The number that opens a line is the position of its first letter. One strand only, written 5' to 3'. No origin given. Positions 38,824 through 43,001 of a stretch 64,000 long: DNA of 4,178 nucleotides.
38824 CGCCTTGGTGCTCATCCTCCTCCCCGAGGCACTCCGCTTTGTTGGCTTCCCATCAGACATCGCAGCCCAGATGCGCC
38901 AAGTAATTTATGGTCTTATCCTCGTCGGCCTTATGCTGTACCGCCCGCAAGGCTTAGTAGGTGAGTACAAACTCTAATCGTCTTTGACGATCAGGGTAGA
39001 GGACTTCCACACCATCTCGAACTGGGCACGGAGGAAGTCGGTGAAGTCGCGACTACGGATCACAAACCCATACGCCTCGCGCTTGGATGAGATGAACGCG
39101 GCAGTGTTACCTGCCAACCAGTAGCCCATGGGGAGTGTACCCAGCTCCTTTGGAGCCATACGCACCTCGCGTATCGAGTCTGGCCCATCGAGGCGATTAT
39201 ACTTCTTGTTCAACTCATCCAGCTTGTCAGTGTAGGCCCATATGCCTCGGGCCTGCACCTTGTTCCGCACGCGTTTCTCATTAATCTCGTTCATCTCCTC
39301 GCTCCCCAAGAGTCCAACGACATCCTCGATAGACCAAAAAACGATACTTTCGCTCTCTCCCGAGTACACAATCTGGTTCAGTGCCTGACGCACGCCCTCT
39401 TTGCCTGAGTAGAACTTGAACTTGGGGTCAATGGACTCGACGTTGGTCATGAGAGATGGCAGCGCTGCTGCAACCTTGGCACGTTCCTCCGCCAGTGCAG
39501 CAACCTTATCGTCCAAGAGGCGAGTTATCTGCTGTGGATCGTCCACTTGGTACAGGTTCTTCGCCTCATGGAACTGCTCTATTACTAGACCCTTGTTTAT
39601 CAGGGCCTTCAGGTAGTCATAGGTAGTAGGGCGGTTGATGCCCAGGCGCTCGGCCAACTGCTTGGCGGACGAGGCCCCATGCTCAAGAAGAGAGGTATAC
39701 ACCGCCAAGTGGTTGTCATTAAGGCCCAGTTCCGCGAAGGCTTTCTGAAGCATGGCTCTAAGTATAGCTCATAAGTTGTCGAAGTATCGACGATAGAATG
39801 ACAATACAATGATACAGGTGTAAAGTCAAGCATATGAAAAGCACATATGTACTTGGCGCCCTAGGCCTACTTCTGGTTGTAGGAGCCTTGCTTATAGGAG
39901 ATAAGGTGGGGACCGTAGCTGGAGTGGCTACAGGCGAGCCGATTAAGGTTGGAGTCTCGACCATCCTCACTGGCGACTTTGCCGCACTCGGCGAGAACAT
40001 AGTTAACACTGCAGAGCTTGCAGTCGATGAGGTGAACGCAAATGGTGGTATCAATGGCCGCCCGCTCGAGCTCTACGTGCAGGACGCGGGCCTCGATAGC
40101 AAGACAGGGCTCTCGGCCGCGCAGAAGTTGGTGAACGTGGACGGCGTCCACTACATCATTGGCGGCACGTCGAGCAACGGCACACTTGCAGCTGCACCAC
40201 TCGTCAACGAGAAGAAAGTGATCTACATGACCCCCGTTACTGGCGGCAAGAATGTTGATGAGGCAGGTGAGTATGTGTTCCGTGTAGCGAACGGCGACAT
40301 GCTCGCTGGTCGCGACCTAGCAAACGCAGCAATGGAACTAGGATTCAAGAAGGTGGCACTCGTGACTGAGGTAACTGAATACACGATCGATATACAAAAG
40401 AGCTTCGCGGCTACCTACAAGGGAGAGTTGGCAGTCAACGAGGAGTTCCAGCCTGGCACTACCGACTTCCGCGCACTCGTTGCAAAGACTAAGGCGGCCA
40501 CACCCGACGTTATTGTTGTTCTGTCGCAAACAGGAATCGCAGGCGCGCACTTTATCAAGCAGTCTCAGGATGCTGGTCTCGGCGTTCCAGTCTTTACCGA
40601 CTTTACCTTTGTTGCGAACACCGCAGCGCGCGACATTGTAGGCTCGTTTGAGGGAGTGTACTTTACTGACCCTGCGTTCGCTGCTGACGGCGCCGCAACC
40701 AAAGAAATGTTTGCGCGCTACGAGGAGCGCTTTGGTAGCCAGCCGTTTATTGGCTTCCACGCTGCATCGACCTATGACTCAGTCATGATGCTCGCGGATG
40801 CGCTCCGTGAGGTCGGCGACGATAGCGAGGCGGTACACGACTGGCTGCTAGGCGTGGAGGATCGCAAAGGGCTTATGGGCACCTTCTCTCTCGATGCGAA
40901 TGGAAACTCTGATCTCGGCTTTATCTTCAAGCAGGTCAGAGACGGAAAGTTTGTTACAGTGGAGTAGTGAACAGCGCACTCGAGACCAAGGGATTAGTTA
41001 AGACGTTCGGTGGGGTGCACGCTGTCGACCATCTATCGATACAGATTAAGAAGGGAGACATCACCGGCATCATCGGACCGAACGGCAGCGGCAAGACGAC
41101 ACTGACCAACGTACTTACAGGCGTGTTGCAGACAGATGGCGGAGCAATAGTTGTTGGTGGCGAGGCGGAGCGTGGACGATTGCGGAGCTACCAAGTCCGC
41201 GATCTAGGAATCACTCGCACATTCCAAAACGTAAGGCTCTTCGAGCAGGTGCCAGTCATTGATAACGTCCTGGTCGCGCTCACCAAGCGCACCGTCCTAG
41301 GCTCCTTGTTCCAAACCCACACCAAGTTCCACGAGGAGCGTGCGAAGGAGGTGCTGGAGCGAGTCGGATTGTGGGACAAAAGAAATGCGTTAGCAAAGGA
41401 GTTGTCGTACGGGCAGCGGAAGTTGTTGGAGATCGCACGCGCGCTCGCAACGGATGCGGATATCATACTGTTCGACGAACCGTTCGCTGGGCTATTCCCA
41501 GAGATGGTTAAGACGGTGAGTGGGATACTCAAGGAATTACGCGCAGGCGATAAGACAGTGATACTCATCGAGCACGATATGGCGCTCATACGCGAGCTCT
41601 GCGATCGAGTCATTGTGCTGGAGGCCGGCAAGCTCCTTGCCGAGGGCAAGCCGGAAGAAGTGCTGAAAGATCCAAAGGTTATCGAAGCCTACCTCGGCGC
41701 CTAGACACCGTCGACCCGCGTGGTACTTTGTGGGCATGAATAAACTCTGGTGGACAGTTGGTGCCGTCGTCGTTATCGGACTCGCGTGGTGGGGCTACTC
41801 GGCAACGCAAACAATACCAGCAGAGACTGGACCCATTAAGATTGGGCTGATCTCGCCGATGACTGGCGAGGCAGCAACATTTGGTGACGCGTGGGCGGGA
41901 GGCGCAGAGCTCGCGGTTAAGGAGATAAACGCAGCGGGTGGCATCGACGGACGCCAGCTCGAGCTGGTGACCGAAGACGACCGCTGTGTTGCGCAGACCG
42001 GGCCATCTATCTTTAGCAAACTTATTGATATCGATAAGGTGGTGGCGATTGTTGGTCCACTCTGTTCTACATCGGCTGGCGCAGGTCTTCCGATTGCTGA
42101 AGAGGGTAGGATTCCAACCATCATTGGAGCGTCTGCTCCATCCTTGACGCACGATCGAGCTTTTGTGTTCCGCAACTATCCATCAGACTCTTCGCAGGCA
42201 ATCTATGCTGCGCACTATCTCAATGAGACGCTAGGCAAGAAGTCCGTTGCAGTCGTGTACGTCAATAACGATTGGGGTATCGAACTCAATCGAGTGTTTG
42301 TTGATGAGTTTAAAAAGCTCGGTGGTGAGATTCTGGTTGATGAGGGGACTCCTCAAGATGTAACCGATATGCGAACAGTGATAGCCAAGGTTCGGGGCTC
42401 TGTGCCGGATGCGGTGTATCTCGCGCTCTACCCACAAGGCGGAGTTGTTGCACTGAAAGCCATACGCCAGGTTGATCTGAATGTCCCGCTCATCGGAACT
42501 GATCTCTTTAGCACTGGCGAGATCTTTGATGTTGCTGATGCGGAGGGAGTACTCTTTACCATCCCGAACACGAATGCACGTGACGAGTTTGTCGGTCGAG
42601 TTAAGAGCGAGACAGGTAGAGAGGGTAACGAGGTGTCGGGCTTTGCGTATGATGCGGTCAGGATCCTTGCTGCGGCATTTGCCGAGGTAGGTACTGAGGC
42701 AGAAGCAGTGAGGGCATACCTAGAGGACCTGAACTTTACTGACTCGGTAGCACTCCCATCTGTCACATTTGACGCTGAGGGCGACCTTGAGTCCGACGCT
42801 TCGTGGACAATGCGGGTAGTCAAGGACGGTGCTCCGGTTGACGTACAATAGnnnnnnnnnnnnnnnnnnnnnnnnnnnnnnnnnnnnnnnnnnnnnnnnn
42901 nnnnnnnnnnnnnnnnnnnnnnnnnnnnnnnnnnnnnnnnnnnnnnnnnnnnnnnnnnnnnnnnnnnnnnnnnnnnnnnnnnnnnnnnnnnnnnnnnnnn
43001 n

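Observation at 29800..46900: Modular nutrient-uptake island: one LivHMGF importer, five signal-anchored LivJ-type receptors, six TrmB-family regulators in repeated head-to-head regulator/receptor cassettes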

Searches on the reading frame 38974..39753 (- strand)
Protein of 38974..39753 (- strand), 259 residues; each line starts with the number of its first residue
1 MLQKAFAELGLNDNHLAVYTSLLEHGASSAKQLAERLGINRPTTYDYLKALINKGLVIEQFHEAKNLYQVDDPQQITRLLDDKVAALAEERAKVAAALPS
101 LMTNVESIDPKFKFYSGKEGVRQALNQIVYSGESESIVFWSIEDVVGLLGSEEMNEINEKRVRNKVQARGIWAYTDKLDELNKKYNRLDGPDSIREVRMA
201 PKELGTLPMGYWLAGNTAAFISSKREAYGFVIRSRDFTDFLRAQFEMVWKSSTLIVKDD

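Call 4: search_protein_families(library=pfam, proteins=[window:38974-39753:-], max_evalue=0.01)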
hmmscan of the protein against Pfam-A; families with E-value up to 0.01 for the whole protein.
window:38974-39753:- (259 aa): 14 families
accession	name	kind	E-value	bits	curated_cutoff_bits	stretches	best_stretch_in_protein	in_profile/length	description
PF01978.25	TrmB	-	3.1e-14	53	25.6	1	8-72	3-66/68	Sugar-specific transcriptional regulator TrmB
PF13412.12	HTH_24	-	2e-08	34.1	21.9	1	11-57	1-47/48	Winged helix-turn-helix DNA-binding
PF09339.16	HTH_IclR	-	4.7e-06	26.7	22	1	24-57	14-48/52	IclR helix-turn-helix domain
PF01022.26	HTH_5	-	1.6e-05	25.1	22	1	22-58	10-46/47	Bacterial regulatory protein, arsR family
PF01047.28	MarR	-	2.6e-05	24.5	24.6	1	11-57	1-47/59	MarR family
PF12802.13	MarR_2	-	0.00015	22.3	27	1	10-60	2-53/61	MarR family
PF24033.1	DUF7342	-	0.00015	22.2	31.6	1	27-116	17-104/150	Family of unknown function (DUF7342)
PF13730.12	HTH_36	-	0.00023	21.4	25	1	10-57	2-55/55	Helix-turn-helix domain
PF08279.18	HTH_11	-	0.00085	19.6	25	1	24-59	12-47/55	HTH domain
PF12840.13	HTH_20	-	0.00088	19.6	27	1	16-57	7-48/51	Helix-turn-helix domain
PF02637.23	GatB_Yqey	-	0.0025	18.1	27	0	39-93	57-111/148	GatB domain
PF13551.12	HTH_29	-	0.0056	17.2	28.1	0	22-56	7-41/64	Winged helix-turn helix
PF01325.25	Fe_dep_repress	-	0.0061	17.2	26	0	17-58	12-53/60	Iron dependent repressor, N-terminal DNA binding domain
PF13384.12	HTH_23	-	0.0069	16.6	24.6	0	29-55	19-45/50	Homeodomain-like domain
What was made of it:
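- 38974..39753 (-): reg4, a TrmB-type regulator convergent with LivM and head-to-head with SBP3. PF01978 53 bits (call 4).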

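Call 19: search_protein_families(library=ncbifam, proteins=[window:38974-39753:-], max_evalue=0.001)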
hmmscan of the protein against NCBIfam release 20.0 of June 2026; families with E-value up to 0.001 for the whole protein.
window:38974-39753:- (259 aa): 9 families
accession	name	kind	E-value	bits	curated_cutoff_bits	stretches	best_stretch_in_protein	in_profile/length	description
TIGR01884.1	cas_HTH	subfamily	1.7e-05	24.3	60.2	1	9-60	138-189/202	CRISPR-associated CARF protein Csa3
NF047392.1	TransRegTrmBHalo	equivalog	2.9e-05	23.2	500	1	8-66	15-71/349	HTH-type sugar sensing transcriptional regulator TrmB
NF053606.1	Sta1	subfamily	4.2e-05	23.6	80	1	10-76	17-89/100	Sta1 family transcriptional regulator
NF040939.2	trans_reg_lrs14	equivalog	9.6e-05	22.4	90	1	10-64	18-73/103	Lrs14 family HTH-type transcriptional regulator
NF049902.1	FTL_1293_fam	exception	0.00021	21.4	170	1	23-61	19-56/150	FTL_1293 family small RNA FtrC-regulated protein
TIGR02702.1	SufR_cyano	equivalog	0.00023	20.9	178.8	0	18-62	6-50/208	iron-sulfur cluster biosynthesis transcriptional regulator SufR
NF040851.1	tran_reg_TrmB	equivalog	0.00023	20.4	600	1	4-60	9-65/338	HTH-type sugar-sensing transcriptional regulator TrmB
NF047390.1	TransRegTrmBL1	equivalog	0.00033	19.7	650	1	6-86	10-89/341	HTH-type sugar sensing transcriptional regulator TrmBL1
NF033788.1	HTH_metalloreg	subfamily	0.00038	20.2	55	1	14-74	12-72/77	metalloregulator ArsR/SmtB family transcription factor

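Call 75: find_homologous_proteins(query=window:38974-39753:-, max_evalue=1e-20)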
Query window:38974-39753:- (259 aa): 16 proteins with E <= 1e-20 among 1313 candidates.
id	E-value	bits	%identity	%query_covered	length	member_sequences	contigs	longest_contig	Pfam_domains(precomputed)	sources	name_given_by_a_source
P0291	2.8e-144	497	100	88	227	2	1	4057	-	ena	-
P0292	9.3e-132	456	78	100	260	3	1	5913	PF13412.13,PF01978.26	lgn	-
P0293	6.8e-129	447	78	100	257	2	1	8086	PF13412.13,PF01978.26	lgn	-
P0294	1.3e-120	419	72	100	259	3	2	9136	PF01047.29,PF13412.13,PF01978.26,PF01022.27,PF24033.2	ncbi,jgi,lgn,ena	-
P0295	1.6e-117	409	72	99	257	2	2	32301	PF13412.13,PF01978.26,PF01022.27,PF09339.17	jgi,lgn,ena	jgi:sugar-specific transcriptional regulator TrmB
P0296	4.9e-116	405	71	99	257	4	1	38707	PF01047.29,PF12840.14,PF13412.13,PF13730.13,PF01978.26,PF01022.27,PF09339.17,PF25213.2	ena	-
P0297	2.5e-114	399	70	99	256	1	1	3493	PF01047.29,PF12840.14,PF13412.13,PF01978.26,PF01022.27,PF09339.17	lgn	-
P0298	5.3e-114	398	70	99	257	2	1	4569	PF13412.13,PF01978.26,PF01022.27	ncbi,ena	-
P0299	1.9e-113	396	69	100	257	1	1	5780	PF01047.29,PF13412.13,PF01978.26,PF01022.27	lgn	-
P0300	9.7e-112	390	68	100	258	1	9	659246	PF01978.26,PF24033.2,PF12802.14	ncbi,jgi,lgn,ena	-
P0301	1.6e-111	390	67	100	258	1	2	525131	PF01978.26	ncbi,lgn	ncbi:MAG: helix-turn-helix domain-containing protein [Patescibacteria group bacterium]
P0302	1.5e-110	387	70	99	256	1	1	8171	PF01047.29,PF12840.14,PF13412.13,PF01978.26,PF01022.27,PF09339.17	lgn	-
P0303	5.9e-110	385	68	100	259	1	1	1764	PF01978.26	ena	-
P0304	1.9e-109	383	69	100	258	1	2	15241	PF13412.13,PF01978.26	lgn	-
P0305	4.2e-109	382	67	100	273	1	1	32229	PF12840.14,PF13412.13,PF01978.26,PF01022.27,PF09339.17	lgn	-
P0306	1.0e-106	374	67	100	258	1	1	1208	PF01047.29,PF12840.14,PF13412.13,PF22194.3,PF01978.26,PF01022.27,PF12802.14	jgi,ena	-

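Call 76: find_encoding_contigs(protein=P0301, flank=5000, max_places=1)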
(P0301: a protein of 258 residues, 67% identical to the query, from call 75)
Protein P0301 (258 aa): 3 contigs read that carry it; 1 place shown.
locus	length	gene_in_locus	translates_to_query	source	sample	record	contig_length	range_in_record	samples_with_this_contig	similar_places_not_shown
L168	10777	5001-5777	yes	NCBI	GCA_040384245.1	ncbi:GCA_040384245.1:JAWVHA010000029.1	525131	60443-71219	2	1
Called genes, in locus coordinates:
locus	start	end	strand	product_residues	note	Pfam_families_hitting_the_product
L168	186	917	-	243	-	PF02463:SMC_N (faint), PF00005:ABC_tran, PF13304:AAA_21 (weak)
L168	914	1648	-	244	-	PF02463:SMC_N (faint), PF00005:ABC_tran, PF13304:AAA_21 (weak), PF12399:BCA_ABC_TP_C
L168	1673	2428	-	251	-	PF01978:TrmB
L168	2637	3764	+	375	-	PF13433:Peripla_BP_5 (faint), PF13458:Peripla_BP_6, PF01094:ANF_receptor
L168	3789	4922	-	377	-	PF13433:Peripla_BP_5, PF13458:Peripla_BP_6, PF01094:ANF_receptor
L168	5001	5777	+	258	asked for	PF01978:TrmB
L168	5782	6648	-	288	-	PF02653:BPD_transp_2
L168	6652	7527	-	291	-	PF02653:BPD_transp_2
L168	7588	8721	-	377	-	PF13433:Peripla_BP_5, PF13458:Peripla_BP_6, PF13407:Peripla_BP_4 (faint), PF01094:ANF_receptor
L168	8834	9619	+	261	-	PF01978:TrmB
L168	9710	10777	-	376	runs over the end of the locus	PF04348:LppC (faint), PF13458:Peripla_BP_6, PF13407:Peripla_BP_4 (weak), PF13433:Peripla_BP_5, PF01094:ANF_receptor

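Call 77: find_encoding_contigs(protein=P0295, flank=5000, max_places=1)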
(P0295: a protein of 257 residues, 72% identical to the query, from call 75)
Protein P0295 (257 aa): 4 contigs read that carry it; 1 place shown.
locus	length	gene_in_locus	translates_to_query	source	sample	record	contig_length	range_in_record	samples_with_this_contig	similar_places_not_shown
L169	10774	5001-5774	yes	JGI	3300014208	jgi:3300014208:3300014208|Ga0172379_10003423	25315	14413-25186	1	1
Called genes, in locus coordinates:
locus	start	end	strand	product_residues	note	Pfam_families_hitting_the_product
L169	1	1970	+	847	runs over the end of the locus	PF00912:Transgly, PF00905:Transpeptidase, PF17957:Big_7 (faint)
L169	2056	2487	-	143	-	-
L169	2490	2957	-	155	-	PF00293:NUDIX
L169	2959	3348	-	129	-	PF05014:Nuc_deoxyrib_tr (weak)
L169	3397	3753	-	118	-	-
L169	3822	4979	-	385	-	-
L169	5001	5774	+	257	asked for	PF01978:TrmB, PF09339:HTH_IclR (faint), PF01022:HTH_5, PF13412:HTH_24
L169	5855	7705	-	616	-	PF13522:GATase_6, PF13537:GATase_7, PF12481:DUF3700 (faint), PF00733:Asn_synthase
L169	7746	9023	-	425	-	PF02844:GARS_N, PF01071:GARS_A, PF02655:ATP-grasp_3 (weak), PF02786:CPSase_L_D2 (faint), PF02843:GARS_C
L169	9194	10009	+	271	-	PF13649:Methyltransf_25 (weak)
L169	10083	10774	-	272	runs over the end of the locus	?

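Call 78: find_encoding_contigs(protein=P0296, flank=5000, max_places=1)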
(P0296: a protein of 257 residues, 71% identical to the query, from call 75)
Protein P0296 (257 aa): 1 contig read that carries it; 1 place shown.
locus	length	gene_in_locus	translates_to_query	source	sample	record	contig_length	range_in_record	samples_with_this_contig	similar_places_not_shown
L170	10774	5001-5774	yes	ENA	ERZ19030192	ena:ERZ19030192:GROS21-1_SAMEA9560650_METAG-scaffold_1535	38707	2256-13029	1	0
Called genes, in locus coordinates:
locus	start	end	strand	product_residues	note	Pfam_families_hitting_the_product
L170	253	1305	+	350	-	PF00293:NUDIX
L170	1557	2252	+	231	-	PF02578:Cu-oxidase_4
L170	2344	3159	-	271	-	PF00528:BPD_transp_1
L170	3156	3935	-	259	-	PF03193:RsgA_GTPase (faint), PF00005:ABC_tran, PF13304:AAA_21 (faint)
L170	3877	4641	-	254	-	PF09084:NMT1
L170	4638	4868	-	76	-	-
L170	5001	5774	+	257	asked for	PF01978:TrmB, PF13730:HTH_36 (weak), PF25213:HVO_A0261_N (weak), PF01022:HTH_5 (weak), PF01047:MarR (weak), PF09339:HTH_IclR (weak), PF12840:HTH_20 (weak), PF13412:HTH_24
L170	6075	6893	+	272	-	PF13387:Lnb_N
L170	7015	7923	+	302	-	PF00561:Abhydrolase_1 (weak), PF00326:Peptidase_S9, PF12146:Hydrolase_4 (faint)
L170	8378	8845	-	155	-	-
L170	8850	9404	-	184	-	-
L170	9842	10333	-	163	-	-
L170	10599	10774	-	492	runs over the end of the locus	-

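Call 79: find_encoding_contigs(protein=P0300, flank=5000, max_places=1)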
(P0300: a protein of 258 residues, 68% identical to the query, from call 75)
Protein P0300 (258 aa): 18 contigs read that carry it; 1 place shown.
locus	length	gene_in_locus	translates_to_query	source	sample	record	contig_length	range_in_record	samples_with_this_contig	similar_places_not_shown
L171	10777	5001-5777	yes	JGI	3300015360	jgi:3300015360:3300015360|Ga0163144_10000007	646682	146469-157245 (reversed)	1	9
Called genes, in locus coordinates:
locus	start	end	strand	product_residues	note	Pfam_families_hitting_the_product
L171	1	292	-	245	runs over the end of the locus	PF00121:TIM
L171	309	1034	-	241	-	PF02463:SMC_N (faint), PF00005:ABC_tran, PF13304:AAA_21 (faint)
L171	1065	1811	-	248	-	PF01978:TrmB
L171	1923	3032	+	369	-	PF13433:Peripla_BP_5 (faint), PF13458:Peripla_BP_6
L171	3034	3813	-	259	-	PF00005:ABC_tran, PF13304:AAA_21 (weak), PF12399:BCA_ABC_TP_C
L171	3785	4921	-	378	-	PF13433:Peripla_BP_5, PF13458:Peripla_BP_6, PF01094:ANF_receptor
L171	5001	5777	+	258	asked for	PF01978:TrmB, PF12802:MarR_2 (faint), PF24033:DUF7342 (weak)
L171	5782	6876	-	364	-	PF13433:Peripla_BP_5, PF13458:Peripla_BP_6, PF01094:ANF_receptor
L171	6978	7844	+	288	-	-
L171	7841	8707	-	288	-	PF02653:BPD_transp_2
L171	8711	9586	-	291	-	PF02653:BPD_transp_2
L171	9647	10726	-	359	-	PF13458:Peripla_BP_6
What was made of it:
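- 38974..39753 (-): Orthologues of 67-68% identity in L168 and L171 keep the same layout (calls 76, 79).
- The reg4 orthologues in L168 and L171 keep the layout LivM-convergent and SBP-divergent; in L171 the receptor is followed directly by LivG, in L168 by a second receptor cassette (calls 76, 79).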

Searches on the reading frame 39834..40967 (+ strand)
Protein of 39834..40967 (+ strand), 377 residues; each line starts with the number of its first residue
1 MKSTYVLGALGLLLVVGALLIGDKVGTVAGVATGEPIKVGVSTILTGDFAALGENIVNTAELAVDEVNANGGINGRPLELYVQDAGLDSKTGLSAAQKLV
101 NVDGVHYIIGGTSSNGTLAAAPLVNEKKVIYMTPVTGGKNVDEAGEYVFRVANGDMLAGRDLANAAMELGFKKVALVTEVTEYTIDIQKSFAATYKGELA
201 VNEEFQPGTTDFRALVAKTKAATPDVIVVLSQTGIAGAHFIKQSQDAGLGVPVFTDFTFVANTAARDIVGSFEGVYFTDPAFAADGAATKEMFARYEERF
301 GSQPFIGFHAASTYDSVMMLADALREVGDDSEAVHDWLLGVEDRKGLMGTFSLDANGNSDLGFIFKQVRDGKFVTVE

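Call 4: search_protein_families(library=pfam, proteins=[window:39834-40967:+], max_evalue=0.01)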
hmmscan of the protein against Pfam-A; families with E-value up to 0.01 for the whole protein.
window:39834-40967:+ (377 aa): 3 families
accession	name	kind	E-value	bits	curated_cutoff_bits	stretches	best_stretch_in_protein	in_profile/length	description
PF13458.12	Peripla_BP_6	-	2.1e-60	205.7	31.7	1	36-369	1-339/343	Periplasmic binding protein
PF13433.12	Peripla_BP_5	-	1.4e-22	80.8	27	1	37-342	1-310/363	Periplasmic binding protein domain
PF01094.35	ANF_receptor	-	2.1e-19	70.2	25.4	1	59-358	5-339/353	Receptor family ligand binding region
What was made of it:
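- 39834..44071 (+): Transcription unit 2: SBP3 (39834-40967), LivG (40967-41704), SBP4 (41730-42851), LivF (42829-43587) and an AAA_18 kinase-like gene (43514-44071). Pfam (call 4).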

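Call 19: search_protein_families(library=ncbifam, proteins=[window:39834-40967:+], max_evalue=0.001)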
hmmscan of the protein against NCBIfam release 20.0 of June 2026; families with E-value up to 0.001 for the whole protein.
window:39834-40967:+ (377 aa): 3 families
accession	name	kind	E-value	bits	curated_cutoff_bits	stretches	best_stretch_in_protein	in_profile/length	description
NF011933.0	PRK15404.1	subfamily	2e-28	99.5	477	1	27-359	17-350/370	high-affinity branched-chain amino acid ABC transporter substrate-binding protein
TIGR03669.1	urea_ABC_arch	equivalog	7.2e-22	77.9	494.8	1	37-336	1-303/375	urea ABC transporter substrate-binding protein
TIGR03407.1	urea_ABC_UrtA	exception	1e-21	77.3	492.75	1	37-374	1-346/361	urea ABC transporter substrate-binding protein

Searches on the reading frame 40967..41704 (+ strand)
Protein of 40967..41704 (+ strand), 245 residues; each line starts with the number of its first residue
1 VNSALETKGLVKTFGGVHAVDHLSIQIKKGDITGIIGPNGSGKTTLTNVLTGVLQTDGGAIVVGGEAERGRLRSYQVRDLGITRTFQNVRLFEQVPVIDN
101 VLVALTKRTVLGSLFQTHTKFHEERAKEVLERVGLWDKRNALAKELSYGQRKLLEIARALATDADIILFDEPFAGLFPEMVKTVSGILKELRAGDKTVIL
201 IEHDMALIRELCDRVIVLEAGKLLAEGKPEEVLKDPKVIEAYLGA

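Call 4: search_protein_families(library=pfam, proteins=[window:40967-41704:+], max_evalue=0.01)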
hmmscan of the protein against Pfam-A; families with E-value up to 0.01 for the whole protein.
window:40967-41704:+ (245 aa): 11 families
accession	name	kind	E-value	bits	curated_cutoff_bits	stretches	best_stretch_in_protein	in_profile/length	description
PF00005.33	ABC_tran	-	4.8e-29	102.1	25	1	21-174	2-137/137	ABC transporter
PF13304.12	AAA_21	-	1.3e-12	48.9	27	2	139-208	231-303/304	AAA domain, putative AbiEii toxin, Type IV TA system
PF12399.14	BCA_ABC_TP_C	-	1.3e-11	44.2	25.5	1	222-245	1-24/27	Branched-chain amino acid ATP-binding cassette transporter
PF13175.12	AAA_15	-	1.3e-06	28.7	32.1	1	22-56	16-49/374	AAA ATPase domain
PF02463.25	SMC_N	-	1.4e-05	25.1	40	1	31-208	25-202/220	RecF/RecN/SMC N terminal domain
PF13476.12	AAA_23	-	7.7e-05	23.8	27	1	20-55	10-44/201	AAA domain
PF13521.12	AAA_28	-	0.00059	20.5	27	0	35-53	4-22/164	AAA domain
PF13555.12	AAA_29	-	0.0014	18.7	27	1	23-54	15-46/61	P-loop containing region of AAA domain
PF13191.12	AAA_16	-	0.002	19.1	32.6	1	35-156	29-104/167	AAA ATPase domain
PF13671.12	AAA_33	-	0.0036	18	27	1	35-81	4-46/143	AAA domain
PF13604.12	AAA_30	-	0.0039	17.4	27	1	30-63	17-51/191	AAA domain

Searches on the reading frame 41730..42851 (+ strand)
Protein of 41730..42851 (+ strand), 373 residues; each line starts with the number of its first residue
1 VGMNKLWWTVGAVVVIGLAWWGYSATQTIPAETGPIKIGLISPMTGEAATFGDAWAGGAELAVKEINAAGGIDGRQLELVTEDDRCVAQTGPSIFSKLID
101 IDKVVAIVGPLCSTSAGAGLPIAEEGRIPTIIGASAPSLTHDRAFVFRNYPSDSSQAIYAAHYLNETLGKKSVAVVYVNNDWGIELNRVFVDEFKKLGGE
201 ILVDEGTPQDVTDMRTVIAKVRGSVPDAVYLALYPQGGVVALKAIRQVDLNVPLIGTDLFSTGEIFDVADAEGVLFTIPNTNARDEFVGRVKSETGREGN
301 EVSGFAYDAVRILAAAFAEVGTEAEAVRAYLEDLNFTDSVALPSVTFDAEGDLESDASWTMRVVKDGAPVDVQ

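Call 4: search_protein_families(library=pfam, proteins=[window:41730-42851:+], max_evalue=0.01)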
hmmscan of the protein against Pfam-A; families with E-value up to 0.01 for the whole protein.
window:41730-42851:+ (373 aa): 3 families
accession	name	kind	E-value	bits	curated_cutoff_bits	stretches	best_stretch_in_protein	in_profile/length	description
PF13458.12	Peripla_BP_6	-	1.8e-61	209.2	31.7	1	35-367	1-342/343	Periplasmic binding protein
PF01094.35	ANF_receptor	-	7.9e-27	94.6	25.4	1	57-354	4-341/353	Receptor family ligand binding region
PF13433.12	Peripla_BP_5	-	7.6e-22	78.3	27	1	36-336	1-311/363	Periplasmic binding protein domain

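Call 19: search_protein_families(library=ncbifam, proteins=[window:41730-42851:+], max_evalue=0.001)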
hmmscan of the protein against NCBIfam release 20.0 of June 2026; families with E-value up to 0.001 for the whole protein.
window:41730-42851:+ (373 aa): 3 families
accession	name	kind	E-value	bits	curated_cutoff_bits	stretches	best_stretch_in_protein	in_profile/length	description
NF011933.0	PRK15404.1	subfamily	1.2e-42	146.3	477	1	32-355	23-352/370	high-affinity branched-chain amino acid ABC transporter substrate-binding protein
TIGR03407.1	urea_ABC_UrtA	exception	4.2e-17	62.1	492.75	1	36-245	1-211/361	urea ABC transporter substrate-binding protein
TIGR03669.1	urea_ABC_arch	equivalog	7.4e-13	48.2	494.8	1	36-230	1-193/375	urea ABC transporter substrate-binding protein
